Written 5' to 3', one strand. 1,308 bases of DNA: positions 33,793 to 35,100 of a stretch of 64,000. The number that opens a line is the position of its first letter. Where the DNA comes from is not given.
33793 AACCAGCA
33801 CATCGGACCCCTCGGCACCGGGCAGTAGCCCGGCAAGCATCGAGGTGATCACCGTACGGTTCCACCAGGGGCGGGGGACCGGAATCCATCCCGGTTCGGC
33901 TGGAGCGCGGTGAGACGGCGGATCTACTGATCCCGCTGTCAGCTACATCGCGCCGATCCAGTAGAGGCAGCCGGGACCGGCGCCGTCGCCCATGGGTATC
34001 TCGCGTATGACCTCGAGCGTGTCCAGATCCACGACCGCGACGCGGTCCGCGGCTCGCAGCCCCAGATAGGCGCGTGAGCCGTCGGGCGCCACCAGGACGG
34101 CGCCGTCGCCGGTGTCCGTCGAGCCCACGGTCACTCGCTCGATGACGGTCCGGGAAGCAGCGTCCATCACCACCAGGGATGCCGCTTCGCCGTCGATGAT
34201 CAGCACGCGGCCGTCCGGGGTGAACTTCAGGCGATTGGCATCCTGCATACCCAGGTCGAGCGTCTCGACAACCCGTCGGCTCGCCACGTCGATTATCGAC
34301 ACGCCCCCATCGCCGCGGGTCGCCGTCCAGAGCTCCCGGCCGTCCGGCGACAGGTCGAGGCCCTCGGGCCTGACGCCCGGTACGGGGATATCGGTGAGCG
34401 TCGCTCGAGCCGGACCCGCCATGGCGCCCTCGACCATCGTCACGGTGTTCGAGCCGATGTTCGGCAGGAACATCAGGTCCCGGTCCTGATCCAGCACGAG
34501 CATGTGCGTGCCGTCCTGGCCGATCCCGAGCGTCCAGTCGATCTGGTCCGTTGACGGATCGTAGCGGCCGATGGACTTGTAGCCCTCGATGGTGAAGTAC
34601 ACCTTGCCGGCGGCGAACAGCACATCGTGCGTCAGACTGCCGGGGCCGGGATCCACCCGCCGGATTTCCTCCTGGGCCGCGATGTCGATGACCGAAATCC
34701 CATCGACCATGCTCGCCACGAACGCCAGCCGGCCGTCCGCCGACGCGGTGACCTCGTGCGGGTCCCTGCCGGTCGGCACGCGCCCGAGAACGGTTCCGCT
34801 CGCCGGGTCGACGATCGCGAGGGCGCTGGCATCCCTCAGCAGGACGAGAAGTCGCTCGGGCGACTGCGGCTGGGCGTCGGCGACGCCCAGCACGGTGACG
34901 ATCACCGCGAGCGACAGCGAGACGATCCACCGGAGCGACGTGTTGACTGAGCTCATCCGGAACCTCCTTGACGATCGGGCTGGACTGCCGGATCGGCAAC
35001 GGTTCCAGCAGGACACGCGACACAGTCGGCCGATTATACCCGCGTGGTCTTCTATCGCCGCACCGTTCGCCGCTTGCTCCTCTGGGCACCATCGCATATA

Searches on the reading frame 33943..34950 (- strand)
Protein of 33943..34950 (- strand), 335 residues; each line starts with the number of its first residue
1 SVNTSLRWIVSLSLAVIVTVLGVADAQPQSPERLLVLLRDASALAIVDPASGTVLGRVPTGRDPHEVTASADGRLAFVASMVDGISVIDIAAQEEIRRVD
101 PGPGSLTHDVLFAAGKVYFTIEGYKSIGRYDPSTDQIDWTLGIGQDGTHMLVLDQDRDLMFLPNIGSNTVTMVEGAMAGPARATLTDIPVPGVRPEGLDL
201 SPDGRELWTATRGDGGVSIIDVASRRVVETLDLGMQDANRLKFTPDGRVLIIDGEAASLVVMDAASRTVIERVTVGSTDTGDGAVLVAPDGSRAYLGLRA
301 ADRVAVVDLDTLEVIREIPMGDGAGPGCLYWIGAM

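Call 61: search_protein_families(library=ncbifam, proteins=[window:33943-34950:-], max_evalue=0.001)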
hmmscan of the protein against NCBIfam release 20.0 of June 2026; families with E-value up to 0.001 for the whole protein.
window:33943-34950:- (335 aa): 9 families
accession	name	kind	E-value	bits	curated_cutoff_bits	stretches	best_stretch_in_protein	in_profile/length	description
TIGR03866.1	PQQ_ABC_repeats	subfamily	1.6e-27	96.4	287.3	2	118-321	56-258/310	PQQ-dependent catabolism-associated beta-propeller protein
TIGR02276.1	beta_rpt_yvtn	repeat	1.1e-19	70.1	27.85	0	289-322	1-34/42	beta-propeller repeat protein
NF052460.1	L-NosZ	equivalog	6.8e-18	64.4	700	2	159-323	56-217/480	clade III lactonase-type nitrous-oxide reductase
NF052340.1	hydrazine_beta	equivalog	7.5e-17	61.4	560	1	243-322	40-117/372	hydrazine synthase subunit beta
NF052342.1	hydrazine_BC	exception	3.1e-12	45.5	1250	1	171-302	19-145/690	hydrazine synthase subunit beta-gamma fusion subunit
NF052280.1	7_blade_YncE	equivalog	2.1e-09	36.6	400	1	150-318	131-295/338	7-bladed beta-propeller protein YncE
NF041516.1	PA2928_fam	subfamily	8.5e-06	25.4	70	0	217-256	316-355/376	PA2928 family protein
NF038117.1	choice_anch_I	subfamily_domain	2.3e-05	23.5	300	1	192-321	94-216/458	choice-of-anchor I family protein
TIGR03907.1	QH_beta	equivalog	0.00015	21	223.2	0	257-315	11-68/338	quinohemoprotein amine dehydrogenase subunit beta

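Call 62: search_protein_families(library=padloc, proteins=[window:33943-34950:-], max_evalue=0.001)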
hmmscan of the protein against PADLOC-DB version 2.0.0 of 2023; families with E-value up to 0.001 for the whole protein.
window:33943-34950:- (335 aa): 0 families
